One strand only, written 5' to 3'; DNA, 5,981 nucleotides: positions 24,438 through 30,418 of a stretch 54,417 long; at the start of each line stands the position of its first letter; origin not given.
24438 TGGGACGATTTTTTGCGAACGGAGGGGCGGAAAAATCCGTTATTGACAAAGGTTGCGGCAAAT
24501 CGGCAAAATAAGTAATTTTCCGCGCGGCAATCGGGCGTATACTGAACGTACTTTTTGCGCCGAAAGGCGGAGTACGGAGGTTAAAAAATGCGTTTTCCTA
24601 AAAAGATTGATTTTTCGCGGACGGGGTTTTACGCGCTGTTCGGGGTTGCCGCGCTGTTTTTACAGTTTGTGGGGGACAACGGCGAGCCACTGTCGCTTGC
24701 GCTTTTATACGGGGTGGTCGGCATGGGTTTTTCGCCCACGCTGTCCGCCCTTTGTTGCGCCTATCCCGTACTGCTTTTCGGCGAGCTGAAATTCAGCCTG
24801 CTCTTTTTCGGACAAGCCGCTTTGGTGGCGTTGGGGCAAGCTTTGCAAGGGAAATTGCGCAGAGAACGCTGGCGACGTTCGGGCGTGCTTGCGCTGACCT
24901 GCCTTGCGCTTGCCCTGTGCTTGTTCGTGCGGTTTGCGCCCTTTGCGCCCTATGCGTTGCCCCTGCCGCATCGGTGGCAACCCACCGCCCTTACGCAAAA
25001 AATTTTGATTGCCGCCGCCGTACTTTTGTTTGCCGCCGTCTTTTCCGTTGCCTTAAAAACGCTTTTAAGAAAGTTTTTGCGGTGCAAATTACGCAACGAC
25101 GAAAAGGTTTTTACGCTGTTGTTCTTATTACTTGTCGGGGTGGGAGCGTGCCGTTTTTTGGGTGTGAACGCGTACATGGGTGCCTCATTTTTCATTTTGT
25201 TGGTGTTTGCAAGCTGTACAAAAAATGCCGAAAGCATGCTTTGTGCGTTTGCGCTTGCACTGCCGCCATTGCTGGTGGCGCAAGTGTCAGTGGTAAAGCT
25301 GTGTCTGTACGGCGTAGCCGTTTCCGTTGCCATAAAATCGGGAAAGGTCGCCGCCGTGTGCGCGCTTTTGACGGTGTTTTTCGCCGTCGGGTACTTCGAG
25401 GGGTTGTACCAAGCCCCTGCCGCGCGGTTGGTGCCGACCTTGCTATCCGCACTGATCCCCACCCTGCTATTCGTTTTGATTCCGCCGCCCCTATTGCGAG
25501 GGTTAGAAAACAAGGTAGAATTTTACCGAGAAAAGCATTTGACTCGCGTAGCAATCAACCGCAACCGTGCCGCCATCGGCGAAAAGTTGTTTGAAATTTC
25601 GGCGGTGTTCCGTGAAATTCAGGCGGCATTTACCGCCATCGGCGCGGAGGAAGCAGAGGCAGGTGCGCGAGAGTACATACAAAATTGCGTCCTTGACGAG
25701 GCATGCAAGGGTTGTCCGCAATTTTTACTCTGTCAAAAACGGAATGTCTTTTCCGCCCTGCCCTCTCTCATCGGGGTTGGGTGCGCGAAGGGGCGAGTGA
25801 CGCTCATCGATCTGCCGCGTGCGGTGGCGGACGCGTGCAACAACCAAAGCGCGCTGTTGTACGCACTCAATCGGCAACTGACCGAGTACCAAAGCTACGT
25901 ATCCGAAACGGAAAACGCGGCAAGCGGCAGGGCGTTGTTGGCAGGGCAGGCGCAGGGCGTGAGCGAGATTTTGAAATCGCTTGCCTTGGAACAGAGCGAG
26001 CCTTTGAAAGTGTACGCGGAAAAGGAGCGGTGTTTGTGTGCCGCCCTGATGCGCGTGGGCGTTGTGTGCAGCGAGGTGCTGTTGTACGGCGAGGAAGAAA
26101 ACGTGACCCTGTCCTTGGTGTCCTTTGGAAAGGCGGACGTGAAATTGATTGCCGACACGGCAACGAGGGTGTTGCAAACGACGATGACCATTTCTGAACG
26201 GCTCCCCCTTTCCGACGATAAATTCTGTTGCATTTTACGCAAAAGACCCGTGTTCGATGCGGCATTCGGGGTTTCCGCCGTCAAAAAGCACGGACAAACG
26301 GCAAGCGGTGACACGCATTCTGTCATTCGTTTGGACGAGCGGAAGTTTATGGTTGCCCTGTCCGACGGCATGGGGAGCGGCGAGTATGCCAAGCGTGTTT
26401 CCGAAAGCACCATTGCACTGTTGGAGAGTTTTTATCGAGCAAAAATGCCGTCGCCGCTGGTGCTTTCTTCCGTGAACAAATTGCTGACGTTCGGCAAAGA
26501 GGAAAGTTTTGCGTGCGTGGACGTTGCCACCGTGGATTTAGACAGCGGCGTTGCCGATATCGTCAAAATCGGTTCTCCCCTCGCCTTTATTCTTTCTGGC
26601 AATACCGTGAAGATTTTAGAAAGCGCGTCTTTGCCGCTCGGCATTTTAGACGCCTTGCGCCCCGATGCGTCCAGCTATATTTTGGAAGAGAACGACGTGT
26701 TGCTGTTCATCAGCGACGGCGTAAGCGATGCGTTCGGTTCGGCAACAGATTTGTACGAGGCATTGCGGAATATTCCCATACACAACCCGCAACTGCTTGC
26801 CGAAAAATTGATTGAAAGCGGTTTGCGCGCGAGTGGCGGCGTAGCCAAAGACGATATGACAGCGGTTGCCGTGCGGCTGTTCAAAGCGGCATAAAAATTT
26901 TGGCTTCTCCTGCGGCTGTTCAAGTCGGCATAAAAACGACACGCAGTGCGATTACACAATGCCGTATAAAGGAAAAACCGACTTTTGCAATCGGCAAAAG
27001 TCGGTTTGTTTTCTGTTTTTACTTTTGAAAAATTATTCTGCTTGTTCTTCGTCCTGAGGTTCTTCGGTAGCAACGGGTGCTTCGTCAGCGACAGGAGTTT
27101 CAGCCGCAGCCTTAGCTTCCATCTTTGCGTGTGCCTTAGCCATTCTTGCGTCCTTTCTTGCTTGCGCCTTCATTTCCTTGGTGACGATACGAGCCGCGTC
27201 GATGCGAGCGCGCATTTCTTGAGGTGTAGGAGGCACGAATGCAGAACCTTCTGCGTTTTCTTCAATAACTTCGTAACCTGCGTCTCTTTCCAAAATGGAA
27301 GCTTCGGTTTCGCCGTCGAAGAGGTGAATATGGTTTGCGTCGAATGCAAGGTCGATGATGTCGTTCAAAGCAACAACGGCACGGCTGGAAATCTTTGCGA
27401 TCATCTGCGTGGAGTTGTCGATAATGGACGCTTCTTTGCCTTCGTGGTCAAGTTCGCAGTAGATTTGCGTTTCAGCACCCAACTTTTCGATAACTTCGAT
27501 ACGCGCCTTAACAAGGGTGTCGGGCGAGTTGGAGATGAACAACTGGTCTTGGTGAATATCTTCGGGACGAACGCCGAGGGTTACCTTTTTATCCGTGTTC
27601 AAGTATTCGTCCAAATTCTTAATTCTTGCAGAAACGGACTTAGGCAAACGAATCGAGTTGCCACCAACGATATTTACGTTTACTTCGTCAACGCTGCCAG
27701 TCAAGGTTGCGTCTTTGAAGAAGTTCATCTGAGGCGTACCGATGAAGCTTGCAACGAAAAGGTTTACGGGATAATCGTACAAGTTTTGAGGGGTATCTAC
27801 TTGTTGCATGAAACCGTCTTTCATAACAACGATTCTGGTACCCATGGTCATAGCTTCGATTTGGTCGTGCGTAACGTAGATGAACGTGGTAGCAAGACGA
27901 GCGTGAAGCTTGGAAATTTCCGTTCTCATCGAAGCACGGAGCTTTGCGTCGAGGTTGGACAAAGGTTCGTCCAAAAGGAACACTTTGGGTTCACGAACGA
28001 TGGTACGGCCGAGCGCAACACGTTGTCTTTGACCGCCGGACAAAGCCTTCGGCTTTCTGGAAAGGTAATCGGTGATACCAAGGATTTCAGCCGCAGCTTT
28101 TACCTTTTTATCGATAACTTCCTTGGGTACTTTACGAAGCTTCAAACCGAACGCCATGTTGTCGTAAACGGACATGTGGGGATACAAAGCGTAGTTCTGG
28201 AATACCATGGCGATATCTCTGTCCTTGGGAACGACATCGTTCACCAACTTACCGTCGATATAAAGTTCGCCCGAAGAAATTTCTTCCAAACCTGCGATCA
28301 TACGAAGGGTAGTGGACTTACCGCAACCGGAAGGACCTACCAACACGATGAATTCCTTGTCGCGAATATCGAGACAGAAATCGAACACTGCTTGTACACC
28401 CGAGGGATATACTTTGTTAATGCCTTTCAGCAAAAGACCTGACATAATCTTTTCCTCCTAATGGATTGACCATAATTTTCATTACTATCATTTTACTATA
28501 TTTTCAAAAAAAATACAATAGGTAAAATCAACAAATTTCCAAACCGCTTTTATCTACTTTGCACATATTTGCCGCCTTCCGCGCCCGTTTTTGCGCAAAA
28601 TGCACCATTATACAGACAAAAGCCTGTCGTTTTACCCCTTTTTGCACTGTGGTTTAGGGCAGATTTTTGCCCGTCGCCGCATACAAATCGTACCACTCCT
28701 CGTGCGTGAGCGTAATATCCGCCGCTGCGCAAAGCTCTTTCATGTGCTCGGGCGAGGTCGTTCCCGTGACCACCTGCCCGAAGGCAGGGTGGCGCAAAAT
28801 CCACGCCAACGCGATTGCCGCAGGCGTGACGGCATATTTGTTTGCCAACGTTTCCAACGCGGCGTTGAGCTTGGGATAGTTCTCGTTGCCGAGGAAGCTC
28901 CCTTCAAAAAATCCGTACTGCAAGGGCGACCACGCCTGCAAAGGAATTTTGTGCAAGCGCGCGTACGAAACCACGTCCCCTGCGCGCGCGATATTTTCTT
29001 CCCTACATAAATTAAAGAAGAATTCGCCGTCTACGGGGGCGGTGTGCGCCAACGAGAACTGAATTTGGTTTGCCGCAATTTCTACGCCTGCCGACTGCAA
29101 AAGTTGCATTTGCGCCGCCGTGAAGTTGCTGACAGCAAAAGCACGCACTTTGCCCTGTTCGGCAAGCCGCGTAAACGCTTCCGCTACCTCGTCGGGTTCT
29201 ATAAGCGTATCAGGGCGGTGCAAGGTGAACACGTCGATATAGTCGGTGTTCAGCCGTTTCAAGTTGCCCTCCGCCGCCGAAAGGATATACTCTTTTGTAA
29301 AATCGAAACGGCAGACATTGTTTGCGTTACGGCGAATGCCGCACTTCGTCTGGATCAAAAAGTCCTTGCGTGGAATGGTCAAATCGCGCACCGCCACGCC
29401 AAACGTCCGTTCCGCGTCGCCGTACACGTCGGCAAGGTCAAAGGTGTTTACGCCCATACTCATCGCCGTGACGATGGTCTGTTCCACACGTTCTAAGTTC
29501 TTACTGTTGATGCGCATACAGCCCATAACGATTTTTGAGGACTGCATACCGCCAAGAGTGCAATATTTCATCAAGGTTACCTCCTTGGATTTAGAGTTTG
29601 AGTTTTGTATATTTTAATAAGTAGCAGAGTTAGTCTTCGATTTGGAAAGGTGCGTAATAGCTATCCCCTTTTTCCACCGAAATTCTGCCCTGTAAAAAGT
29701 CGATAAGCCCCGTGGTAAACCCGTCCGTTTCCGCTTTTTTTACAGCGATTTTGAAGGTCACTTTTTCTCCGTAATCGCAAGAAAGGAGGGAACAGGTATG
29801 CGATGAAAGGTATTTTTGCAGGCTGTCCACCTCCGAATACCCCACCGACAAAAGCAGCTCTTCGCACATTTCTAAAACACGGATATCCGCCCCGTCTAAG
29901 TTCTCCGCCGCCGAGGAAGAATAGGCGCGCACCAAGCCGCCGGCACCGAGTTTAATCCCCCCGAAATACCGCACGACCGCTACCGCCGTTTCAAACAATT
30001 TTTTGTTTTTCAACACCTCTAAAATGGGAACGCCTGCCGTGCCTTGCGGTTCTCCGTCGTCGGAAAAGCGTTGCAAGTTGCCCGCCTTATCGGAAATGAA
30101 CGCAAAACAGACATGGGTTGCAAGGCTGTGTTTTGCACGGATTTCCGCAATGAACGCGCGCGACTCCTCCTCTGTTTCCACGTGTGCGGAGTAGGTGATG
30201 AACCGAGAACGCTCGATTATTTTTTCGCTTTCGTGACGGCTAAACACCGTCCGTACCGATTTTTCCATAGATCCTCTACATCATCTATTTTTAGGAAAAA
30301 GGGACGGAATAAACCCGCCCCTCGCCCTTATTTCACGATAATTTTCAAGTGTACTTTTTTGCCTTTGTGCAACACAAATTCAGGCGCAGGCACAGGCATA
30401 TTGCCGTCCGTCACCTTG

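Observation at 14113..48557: Over-represented, strand-biased 11-12-mer family (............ / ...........) in genes and intergenic DNA, often as direct pairs phased exactly 31 bp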

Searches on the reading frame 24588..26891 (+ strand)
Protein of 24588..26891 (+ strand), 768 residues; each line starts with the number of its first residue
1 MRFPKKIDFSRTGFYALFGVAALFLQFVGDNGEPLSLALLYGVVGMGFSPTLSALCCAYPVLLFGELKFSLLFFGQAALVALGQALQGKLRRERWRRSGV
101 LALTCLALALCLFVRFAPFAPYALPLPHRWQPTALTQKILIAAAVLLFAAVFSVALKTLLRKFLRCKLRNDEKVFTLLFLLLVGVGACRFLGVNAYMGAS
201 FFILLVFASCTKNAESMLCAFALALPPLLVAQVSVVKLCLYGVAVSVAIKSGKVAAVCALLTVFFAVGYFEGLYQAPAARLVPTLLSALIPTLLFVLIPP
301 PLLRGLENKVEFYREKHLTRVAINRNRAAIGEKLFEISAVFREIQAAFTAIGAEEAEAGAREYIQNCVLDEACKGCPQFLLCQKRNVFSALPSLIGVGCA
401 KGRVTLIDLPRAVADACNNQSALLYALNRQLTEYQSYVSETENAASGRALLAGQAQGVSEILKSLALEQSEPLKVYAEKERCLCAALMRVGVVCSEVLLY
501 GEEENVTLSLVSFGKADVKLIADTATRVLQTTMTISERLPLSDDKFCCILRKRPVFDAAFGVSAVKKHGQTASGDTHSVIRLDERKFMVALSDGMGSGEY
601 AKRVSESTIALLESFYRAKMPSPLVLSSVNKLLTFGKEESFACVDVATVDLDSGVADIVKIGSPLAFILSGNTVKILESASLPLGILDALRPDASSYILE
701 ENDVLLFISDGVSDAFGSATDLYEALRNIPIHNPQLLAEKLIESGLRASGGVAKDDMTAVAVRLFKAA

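Call 55: search_protein_families(library=pfam, proteins=[window:24588-26891:+])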
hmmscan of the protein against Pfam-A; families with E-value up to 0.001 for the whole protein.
window:24588-26891:+ (768 aa): 2 families
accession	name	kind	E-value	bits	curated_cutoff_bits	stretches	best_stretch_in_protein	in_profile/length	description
PF07228.17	SpoIIE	-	4.2e-26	92.5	25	1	584-764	2-191/192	Stage II sporulation protein E (SpoIIE)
PF19732.4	SpoIIE_N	-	2.9e-16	59.6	27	1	268-570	287-603/605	Stage II sporulation protein E N-terminal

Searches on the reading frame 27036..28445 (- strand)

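Call 55: search_protein_families(library=pfam, proteins=[window:27036-28445:-])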
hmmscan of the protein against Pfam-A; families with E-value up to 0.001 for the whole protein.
window:27036-28445:- (470 aa): 8 families
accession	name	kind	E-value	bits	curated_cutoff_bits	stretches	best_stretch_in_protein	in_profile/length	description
PF00005.33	ABC_tran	-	1.4e-31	110.4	25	1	25-162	6-136/137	ABC transporter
PF17912.7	OB_MalK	-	3.7e-07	31.4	27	1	236-297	1-53/53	MalK OB fold domain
PF08402.16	TOBE_2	-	7.8e-06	26.4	21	1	290-376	1-76/76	TOBE domain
PF13304.12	AAA_21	-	1e-05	26.2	27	0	32-53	1-22/304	AAA domain, putative AbiEii toxin, Type IV TA system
PF03215.21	Rad17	-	5.4e-05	23.6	23.8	1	24-97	39-112/186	Rad17 P-loop domain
PF03459.23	TOBE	-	0.00011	22.7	22.3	0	307-375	2-64/64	TOBE domain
PF13401.12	AAA_22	-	0.00026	21.8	27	1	29-54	4-29/130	AAA domain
PF02463.25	SMC_N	-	0.00039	20.4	40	0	29-205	23-211/220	RecF/RecN/SMC N terminal domain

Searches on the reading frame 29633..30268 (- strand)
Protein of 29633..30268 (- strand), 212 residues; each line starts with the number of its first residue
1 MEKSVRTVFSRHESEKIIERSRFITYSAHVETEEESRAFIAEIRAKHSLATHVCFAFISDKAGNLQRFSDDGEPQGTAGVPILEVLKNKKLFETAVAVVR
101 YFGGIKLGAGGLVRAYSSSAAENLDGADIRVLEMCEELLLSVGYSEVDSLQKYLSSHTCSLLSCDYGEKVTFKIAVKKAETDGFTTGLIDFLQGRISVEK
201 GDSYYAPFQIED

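Call 55: search_protein_families(library=pfam, proteins=[window:29633-30268:-])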
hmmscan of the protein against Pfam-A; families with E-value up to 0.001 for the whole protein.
window:29633-30268:- (212 aa): 2 families
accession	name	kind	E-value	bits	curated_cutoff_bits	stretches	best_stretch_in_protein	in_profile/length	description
PF01205.25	UPF0029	-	6e-36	123.1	27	1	20-123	2-106/107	Uncharacterized protein family UPF0029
PF09186.17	DUF1949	-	1.3e-09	38.2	23.7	1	140-195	1-56/56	Domain of unknown function (DUF1949)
